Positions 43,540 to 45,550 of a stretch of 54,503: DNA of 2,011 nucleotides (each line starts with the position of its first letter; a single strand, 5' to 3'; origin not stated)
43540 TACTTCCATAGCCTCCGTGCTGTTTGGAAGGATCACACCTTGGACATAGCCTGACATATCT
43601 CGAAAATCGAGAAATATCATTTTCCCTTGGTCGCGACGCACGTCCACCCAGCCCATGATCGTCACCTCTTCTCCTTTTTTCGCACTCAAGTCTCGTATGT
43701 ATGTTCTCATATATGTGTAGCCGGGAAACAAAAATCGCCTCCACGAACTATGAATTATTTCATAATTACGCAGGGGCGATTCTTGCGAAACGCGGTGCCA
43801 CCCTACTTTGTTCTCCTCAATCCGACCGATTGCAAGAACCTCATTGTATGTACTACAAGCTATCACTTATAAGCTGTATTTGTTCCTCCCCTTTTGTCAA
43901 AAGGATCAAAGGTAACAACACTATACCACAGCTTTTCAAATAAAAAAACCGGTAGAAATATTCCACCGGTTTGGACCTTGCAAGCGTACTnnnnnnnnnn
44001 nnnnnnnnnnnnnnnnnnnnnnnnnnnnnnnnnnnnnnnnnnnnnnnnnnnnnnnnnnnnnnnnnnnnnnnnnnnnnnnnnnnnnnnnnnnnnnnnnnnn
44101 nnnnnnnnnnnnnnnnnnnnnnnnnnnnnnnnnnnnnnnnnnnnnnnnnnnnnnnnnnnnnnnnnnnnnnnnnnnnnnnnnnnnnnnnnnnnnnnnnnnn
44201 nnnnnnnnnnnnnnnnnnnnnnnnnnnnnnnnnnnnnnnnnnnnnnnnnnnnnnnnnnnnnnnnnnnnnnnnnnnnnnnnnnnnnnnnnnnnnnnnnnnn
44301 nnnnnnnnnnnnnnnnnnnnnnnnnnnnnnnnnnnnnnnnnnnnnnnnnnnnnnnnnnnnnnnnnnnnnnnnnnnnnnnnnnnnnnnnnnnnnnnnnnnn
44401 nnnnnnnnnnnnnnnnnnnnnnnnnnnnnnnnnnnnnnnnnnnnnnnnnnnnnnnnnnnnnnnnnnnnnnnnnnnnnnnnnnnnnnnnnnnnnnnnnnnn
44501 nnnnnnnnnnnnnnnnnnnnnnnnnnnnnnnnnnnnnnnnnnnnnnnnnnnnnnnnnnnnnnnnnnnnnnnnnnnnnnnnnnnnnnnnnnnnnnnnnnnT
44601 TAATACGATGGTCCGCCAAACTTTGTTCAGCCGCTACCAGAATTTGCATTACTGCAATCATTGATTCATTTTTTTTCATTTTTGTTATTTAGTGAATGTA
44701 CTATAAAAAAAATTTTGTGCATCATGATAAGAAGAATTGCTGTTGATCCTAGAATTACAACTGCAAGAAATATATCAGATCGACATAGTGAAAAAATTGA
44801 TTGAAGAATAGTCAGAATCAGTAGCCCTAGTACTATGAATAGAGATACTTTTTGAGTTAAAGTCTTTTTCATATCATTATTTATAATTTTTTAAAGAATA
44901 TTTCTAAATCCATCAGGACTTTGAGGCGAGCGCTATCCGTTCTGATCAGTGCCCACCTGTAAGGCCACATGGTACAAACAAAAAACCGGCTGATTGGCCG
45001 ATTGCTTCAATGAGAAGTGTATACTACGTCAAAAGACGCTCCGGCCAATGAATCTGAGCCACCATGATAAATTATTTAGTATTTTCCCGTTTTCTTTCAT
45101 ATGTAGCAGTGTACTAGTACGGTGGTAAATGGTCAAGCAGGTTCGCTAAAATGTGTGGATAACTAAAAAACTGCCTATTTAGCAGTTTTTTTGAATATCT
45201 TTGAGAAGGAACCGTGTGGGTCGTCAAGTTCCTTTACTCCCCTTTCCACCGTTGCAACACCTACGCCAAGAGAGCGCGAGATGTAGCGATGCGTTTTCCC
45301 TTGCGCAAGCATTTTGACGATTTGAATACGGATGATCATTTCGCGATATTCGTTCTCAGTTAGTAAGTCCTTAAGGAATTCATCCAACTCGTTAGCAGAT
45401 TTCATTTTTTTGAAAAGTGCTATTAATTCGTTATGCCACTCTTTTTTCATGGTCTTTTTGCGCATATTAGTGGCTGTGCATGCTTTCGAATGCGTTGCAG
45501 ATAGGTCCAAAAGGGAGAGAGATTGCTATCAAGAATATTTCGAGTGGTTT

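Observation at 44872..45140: Leaderless 23-codon ORF with tandem Trp codons wired to a terminator/antiterminator pair, next to trpS and a TrpR-family gene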

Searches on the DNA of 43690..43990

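Call 99: search_rna_families(source=window, start=43690, end=43990, threshold=evalue, max_evalue=10, show_alignments=1)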
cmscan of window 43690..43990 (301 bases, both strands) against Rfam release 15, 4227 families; matches with E-value up to 10: 6.
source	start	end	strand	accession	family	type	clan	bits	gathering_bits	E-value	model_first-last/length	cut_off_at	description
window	43769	43943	-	RF00230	T-box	Cis-reg; leader;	-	33.4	93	5.1e-06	1-219/219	no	T-box leader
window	43835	43921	-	RF02428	SpF11_sRNA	Gene; sRNA;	-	21.2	54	0.57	1-95/95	no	Streptococcus sRNA SpF11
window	43874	43975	+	RF02901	AaHKsRNA41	Gene; sRNA;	-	18.8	97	0.027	1-187/187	no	Aggregatibacter sRNA 41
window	43746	43767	-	RF03141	S4-Flavobacteria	Cis-reg; leader;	CL00119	15.8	35.2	5.2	1-33/33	no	S4-Flavobacteria ribosomal protein leader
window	43939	43990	-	RF02837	anti-hemB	Gene; sRNA;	-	13.5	49.5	1.1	36-81/81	5'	Burkholderia RNA 7 (anti-hemB)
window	43729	43784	-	RF00026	U6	Gene; snRNA; splicing;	CL00009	10.5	44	6.5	1-105/105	no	U6 spliceosomal RNA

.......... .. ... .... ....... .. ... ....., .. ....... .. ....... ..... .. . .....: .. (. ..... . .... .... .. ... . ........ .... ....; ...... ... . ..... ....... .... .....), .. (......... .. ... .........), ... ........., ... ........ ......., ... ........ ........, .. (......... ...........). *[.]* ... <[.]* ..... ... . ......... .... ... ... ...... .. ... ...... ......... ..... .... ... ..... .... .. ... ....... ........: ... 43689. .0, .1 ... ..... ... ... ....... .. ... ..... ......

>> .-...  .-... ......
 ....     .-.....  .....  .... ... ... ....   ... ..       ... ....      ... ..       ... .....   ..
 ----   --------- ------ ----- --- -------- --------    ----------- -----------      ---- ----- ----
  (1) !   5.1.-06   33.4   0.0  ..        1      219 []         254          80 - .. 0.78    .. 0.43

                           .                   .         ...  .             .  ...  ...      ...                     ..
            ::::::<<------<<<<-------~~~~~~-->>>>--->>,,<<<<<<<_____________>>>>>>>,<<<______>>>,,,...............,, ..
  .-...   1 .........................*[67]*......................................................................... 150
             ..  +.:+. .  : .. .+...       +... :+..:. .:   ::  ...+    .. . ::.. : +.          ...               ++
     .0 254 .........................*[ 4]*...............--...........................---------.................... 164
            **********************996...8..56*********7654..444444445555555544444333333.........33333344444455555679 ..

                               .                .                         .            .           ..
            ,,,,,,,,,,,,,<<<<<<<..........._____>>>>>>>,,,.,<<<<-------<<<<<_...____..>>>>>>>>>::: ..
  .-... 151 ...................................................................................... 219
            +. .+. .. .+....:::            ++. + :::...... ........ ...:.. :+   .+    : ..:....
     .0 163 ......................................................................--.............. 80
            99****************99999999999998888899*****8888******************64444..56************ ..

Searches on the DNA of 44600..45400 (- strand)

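Call 4: search_rna_families(source=window, start=44600, end=45400, threshold=evalue, max_evalue=10)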
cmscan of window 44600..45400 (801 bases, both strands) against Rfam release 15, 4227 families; matches with E-value up to 10: 10.
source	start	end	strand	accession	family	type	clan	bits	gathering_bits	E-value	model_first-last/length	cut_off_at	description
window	44816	44883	-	RF02299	TtnuCD23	Gene; snRNA; snoRNA; CD-box;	-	20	70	4.2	1-72/72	no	Tetrahymena snoRNA TtnuCD23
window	44715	44783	+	RF00536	snoMe28S-Cm3227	Gene; snRNA; snoRNA; CD-box;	-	18.6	43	7.1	1-82/82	no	Small nucleolar RNA Me28S-Cm3227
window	45063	45195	+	RF01859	Phe_leader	Cis-reg; leader;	-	18.4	55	2.7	1-125/125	no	Phenylalanine leader peptide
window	45165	45191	+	RF02083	OrzO-P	Gene; antitoxin;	-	17.3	60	5.5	48-74/76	no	OrzO-P RNA antitoxin family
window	45004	45037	-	RF01330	CRISPR-DR16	Gene; CRISPR;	-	16.7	35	0.95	1-37/37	no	CRISPR RNA direct repeat element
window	44994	45054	+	RF01558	TB9Cs4H2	Gene; snRNA; snoRNA; HACA-box;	-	16.3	50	4.6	1-71/71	no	Trypanosomatid snoRNA TB9Cs4H2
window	45169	45204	-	RF01726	SAM-II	Cis-reg; riboswitch;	-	15.3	44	5.7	1-60/60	no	SAM-II riboswitch aptamer (SAM-II long loop)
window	45158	45211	-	RF00521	SAM_alpha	Cis-reg; riboswitch;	-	14.9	36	1.3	1-79/79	no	Alpha-proteobacteria SAM riboswitch aptamer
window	45158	45199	-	RF00811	mir-84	Gene; miRNA;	-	13.4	60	6.9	12-64/75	no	mir-84 microRNA precursor family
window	45165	45191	-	RF00125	IS128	Gene; sRNA;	-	12.7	80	7.9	167-195/209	no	IS128 RNA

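Call 81: build_rna_model(alignment_id=A3, structure=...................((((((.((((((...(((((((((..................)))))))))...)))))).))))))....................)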
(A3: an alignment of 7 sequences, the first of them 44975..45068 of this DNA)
Model R1 built from alignment A3 (7 sequences, 107 columns); structure: as given.
model positions 102; base pairs 21; branch points 0; effective number of sequences 1.61; information 0.59 bits per position. Calibrated on 0.2 Mb of random sequence (short: E-values are rough).
structure used (alignment columns):
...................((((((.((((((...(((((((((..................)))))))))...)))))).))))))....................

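Call 82: search_with_rna_model(model_id=R1, sources=[window, L002, L006, L007, L008, L009, L022, L023, L024, L025, L026, L027, L028], max_evalue=10, show_alignments=4)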
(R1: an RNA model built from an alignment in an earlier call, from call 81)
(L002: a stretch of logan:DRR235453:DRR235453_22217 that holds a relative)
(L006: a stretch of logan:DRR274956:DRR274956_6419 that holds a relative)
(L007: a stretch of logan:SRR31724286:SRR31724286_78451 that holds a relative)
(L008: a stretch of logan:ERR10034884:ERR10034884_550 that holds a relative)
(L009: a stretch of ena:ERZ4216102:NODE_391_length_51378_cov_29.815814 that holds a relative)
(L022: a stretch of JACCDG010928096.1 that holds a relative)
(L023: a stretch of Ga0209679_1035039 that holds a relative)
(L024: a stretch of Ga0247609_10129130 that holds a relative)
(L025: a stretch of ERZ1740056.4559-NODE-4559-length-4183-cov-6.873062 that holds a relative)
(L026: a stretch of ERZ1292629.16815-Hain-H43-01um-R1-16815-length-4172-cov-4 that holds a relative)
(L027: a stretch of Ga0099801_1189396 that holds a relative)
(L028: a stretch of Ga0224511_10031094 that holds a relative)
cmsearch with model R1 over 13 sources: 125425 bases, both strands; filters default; matches with E-value up to 10: 6.
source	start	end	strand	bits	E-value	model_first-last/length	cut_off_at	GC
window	44975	45067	-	62.3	3.5e-15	1-102/102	no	0.46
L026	3292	3393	+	28.2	3.1e-05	1-102/102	no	0.39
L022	2237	2395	+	17.2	0.052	1-102/102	no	0.39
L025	881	952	-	16.4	0.085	1-102/102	no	0.35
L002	9766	9813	-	13.9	0.46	1-102/102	no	0.31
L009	2811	2858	-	11.2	2.8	1-102/102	no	0.23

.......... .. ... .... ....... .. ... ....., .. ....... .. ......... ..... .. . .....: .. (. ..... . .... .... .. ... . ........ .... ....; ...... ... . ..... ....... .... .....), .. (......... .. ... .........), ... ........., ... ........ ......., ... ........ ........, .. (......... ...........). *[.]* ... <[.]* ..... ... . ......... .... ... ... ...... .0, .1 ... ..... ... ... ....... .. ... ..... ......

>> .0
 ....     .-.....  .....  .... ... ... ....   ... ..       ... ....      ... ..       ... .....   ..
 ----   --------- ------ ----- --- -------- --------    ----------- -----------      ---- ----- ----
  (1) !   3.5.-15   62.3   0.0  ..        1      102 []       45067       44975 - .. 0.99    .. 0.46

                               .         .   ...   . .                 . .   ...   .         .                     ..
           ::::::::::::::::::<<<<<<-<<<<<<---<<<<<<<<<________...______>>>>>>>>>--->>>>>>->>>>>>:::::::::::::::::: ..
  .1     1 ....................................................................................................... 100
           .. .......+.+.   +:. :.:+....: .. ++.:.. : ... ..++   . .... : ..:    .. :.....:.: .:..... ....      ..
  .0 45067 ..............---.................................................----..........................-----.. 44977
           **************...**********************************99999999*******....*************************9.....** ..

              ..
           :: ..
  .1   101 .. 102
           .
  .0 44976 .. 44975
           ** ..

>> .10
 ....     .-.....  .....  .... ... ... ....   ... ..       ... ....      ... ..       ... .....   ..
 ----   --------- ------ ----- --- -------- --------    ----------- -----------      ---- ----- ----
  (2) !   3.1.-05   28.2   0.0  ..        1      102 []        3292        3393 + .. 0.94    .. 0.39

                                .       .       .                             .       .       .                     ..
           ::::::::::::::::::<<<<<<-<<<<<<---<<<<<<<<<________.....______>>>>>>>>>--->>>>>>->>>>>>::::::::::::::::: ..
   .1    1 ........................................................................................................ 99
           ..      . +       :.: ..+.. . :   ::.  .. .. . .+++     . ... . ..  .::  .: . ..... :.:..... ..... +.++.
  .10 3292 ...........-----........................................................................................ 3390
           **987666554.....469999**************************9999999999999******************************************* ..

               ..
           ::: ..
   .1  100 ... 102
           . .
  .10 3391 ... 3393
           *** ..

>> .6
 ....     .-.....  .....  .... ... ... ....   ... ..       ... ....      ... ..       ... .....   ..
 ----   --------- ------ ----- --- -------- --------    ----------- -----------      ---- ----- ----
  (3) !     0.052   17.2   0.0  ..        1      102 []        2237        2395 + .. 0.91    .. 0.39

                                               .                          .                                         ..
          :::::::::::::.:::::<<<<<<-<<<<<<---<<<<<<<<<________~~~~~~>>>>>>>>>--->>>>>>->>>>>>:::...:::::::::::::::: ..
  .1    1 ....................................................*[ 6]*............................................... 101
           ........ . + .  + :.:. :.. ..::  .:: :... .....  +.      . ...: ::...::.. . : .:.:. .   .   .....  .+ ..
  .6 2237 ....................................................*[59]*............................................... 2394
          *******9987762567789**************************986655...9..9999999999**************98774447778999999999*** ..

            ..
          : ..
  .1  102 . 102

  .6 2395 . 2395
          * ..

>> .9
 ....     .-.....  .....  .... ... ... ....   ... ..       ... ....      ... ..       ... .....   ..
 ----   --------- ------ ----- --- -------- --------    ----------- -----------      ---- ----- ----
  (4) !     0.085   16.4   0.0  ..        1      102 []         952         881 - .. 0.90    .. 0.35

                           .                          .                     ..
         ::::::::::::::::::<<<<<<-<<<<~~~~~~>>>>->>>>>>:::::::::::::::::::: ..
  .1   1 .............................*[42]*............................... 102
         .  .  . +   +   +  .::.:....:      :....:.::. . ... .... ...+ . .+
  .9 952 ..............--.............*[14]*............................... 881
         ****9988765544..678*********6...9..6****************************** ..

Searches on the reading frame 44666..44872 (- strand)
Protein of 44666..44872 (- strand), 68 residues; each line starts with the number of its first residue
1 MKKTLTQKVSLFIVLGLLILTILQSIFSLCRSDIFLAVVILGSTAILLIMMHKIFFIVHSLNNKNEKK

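Call 7: search_protein_families(library=pfam, proteins=[window:44666-44872:-], max_evalue=0.1)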
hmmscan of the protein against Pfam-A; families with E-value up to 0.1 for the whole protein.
window:44666-44872:- (68 aa): 0 families
